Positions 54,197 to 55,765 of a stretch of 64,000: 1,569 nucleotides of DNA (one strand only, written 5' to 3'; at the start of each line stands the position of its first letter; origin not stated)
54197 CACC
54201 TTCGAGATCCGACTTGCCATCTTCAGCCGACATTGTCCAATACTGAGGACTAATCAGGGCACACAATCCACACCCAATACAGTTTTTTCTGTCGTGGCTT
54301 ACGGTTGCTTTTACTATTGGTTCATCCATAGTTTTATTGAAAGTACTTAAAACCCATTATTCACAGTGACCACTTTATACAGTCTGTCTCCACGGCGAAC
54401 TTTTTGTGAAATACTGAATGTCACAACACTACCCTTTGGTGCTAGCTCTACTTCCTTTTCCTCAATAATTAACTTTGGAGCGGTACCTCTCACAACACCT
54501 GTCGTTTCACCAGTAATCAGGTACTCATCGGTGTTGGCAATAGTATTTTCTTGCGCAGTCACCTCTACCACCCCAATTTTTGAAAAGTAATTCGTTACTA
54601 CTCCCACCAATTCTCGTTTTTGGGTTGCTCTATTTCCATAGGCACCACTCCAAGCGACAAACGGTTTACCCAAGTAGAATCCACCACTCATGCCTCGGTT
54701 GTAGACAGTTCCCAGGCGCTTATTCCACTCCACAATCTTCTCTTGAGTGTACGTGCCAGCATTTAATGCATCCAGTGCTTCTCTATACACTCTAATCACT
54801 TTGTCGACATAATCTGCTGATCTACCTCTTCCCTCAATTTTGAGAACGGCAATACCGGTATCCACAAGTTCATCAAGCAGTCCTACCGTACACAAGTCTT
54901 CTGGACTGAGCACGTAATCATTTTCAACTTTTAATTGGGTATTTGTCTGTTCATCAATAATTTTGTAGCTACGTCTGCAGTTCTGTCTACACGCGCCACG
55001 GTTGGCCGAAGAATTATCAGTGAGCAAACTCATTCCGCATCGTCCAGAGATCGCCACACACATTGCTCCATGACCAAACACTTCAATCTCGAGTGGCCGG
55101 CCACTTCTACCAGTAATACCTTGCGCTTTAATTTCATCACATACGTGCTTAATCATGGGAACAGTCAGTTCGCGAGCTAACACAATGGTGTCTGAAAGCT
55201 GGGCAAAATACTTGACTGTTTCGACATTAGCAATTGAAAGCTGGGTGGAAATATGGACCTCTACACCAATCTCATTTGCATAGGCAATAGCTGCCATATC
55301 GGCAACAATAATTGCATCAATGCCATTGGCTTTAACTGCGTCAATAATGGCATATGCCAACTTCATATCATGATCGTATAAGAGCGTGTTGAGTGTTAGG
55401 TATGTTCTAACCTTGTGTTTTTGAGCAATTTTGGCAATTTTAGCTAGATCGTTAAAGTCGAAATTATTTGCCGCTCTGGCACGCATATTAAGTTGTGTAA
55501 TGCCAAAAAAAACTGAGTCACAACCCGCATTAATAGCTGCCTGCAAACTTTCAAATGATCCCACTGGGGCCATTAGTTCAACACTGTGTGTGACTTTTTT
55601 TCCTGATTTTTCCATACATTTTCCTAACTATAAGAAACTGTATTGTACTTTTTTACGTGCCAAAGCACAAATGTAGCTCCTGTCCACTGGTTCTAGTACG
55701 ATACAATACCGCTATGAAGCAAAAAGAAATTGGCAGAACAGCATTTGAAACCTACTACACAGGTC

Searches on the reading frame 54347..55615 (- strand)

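Call 49: search_protein_families(library=pfam, proteins=[window:54347-55615:-], max_evalue=0.00001)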
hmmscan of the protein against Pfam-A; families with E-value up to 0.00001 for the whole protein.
window:54347-55615:- (422 aa): 1 family
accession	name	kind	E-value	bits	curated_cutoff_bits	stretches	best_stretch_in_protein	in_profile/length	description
PF01136.24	Peptidase_U32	-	5.5e-66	222.6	22.4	1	86-318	3-231/233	Peptidase family U32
